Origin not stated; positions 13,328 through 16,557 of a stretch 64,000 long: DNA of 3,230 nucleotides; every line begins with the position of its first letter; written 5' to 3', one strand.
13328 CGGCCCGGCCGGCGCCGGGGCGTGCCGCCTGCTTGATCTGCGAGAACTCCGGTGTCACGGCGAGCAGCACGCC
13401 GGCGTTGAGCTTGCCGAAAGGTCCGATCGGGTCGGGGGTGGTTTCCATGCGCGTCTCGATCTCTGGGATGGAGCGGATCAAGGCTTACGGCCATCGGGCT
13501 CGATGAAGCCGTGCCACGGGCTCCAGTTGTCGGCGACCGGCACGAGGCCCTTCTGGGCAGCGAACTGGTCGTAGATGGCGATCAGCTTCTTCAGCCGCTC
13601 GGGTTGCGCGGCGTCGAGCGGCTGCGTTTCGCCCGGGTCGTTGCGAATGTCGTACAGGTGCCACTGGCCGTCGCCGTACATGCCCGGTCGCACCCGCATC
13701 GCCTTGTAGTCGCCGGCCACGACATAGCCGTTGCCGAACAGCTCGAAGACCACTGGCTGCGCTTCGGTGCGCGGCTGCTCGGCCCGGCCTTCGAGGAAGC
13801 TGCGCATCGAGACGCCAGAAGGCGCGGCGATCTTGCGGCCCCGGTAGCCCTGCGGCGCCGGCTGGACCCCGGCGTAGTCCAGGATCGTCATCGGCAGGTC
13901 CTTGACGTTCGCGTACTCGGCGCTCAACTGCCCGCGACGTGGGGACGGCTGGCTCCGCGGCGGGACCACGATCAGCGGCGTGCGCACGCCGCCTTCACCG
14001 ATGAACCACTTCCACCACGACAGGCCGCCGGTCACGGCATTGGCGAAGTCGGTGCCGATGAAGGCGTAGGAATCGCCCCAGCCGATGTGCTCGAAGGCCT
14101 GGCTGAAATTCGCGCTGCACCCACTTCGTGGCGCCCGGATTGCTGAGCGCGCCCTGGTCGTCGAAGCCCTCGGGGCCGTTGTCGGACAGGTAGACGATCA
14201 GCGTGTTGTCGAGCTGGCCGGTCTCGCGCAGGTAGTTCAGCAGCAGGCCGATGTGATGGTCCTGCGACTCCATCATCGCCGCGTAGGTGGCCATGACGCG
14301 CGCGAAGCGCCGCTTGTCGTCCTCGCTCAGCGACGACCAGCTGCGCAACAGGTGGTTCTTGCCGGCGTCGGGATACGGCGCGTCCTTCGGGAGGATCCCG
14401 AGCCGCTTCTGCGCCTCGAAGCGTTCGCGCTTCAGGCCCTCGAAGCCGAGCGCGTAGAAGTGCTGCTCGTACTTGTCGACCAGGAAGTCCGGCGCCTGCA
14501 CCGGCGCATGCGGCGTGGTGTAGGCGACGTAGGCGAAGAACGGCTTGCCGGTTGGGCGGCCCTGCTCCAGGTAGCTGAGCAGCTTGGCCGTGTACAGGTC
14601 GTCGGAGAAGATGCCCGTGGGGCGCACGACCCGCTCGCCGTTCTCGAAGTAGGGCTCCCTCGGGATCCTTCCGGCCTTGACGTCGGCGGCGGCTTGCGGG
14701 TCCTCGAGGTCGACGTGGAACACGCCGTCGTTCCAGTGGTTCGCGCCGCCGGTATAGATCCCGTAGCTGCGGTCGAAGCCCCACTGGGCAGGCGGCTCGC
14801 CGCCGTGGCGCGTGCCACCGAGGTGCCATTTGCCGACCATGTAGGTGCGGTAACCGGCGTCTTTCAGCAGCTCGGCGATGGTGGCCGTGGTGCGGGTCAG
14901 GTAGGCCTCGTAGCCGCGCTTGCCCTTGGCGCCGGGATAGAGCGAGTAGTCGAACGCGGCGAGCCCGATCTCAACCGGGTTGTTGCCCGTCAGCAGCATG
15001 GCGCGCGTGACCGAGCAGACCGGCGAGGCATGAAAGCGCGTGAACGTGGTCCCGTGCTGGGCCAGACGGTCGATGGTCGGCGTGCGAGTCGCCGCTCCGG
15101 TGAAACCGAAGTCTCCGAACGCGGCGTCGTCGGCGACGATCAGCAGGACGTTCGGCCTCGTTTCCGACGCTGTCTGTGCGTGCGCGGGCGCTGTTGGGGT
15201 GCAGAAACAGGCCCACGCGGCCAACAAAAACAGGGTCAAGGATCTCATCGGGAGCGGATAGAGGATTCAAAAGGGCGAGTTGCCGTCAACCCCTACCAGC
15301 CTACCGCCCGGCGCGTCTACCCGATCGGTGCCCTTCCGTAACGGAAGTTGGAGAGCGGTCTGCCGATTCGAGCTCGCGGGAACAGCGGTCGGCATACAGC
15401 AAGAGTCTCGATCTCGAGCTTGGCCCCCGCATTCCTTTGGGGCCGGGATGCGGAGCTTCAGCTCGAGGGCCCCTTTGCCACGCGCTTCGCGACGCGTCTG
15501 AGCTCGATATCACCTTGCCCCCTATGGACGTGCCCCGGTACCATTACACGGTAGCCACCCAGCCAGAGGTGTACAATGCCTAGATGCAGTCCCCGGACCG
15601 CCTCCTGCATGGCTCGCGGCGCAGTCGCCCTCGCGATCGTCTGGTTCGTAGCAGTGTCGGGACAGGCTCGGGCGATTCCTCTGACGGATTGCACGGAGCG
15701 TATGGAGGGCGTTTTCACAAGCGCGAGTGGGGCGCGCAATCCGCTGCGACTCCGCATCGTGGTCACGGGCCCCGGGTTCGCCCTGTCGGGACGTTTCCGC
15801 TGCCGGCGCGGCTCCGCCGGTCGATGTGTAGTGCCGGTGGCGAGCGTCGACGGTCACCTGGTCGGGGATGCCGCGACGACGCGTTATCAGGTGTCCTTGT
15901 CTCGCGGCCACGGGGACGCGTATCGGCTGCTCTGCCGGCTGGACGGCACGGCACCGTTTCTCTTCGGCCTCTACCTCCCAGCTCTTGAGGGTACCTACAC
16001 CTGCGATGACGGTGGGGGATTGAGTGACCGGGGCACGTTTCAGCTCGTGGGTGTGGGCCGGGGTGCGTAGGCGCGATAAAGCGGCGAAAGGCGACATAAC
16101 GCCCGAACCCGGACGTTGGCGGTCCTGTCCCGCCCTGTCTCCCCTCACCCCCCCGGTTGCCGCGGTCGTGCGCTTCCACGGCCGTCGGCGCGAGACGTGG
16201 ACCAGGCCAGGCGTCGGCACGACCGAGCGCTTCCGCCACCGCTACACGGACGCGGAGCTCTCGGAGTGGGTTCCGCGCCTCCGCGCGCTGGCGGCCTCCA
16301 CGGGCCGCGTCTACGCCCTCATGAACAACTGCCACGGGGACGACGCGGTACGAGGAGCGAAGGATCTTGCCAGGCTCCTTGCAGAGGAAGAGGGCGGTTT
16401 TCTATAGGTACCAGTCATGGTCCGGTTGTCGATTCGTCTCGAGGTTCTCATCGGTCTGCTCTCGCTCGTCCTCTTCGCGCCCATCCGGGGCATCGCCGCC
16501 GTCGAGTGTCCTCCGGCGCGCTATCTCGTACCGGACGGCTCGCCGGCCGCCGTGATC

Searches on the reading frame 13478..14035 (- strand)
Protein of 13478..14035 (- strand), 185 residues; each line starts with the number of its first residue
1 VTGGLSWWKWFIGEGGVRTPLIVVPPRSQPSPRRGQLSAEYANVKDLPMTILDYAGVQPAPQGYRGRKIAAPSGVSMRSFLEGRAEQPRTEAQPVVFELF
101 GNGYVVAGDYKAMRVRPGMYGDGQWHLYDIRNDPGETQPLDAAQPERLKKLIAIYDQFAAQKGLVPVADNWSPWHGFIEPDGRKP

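Call 12: search_protein_families(library=pfam, proteins=[window:13478-14035:-], max_evalue=0.01)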
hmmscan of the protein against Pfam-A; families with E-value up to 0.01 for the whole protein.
window:13478-14035:- (185 aa): 2 families
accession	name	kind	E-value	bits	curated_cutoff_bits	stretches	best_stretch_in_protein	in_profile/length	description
PF16347.10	SGSH_C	-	5.7e-05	23.8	29.3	1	9-140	8-131/154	N-sulphoglucosamine sulphohydrolase, C-terminal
PF14707.11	Sulfatase_C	-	0.008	17.2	30.9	0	127-160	58-90/127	C-terminal region of aryl-sulfatase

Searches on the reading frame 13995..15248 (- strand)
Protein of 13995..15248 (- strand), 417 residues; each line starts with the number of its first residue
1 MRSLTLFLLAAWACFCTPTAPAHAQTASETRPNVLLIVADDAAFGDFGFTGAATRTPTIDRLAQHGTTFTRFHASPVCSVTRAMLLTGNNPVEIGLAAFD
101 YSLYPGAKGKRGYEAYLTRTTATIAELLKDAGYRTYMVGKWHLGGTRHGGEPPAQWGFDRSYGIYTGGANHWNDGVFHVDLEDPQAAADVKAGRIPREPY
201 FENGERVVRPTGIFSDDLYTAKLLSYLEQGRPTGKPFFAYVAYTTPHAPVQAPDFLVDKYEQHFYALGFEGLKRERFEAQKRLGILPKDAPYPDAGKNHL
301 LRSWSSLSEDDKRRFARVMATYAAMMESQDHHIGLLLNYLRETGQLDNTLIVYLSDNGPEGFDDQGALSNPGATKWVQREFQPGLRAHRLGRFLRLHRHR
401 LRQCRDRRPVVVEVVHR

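Call 12: search_protein_families(library=pfam, proteins=[window:13995-15248:-], max_evalue=0.01)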
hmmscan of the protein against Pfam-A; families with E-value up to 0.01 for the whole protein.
window:13995-15248:- (417 aa): 2 families
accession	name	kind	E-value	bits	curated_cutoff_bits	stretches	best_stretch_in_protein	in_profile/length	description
PF00884.28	Sulfatase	-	1.3e-50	172.9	25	1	32-365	1-249/301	Sulfatase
PF01663.27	Phosphodiest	-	0.0052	16.9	23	0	322-359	184-221/342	Type I phosphodiesterase / nucleotide pyrophosphatase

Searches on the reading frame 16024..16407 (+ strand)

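Call 13: search_protein_families(library=pfam, proteins=[window:16024-16407:+], max_evalue=0.01)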
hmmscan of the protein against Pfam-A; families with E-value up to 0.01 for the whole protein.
window:16024-16407:+ (127 aa): 1 family
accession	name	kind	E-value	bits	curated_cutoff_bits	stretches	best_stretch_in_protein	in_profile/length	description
PF01904.24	DUF72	-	1.5e-13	51.8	25.3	1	45-117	155-216/217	Protein of unknown function DUF72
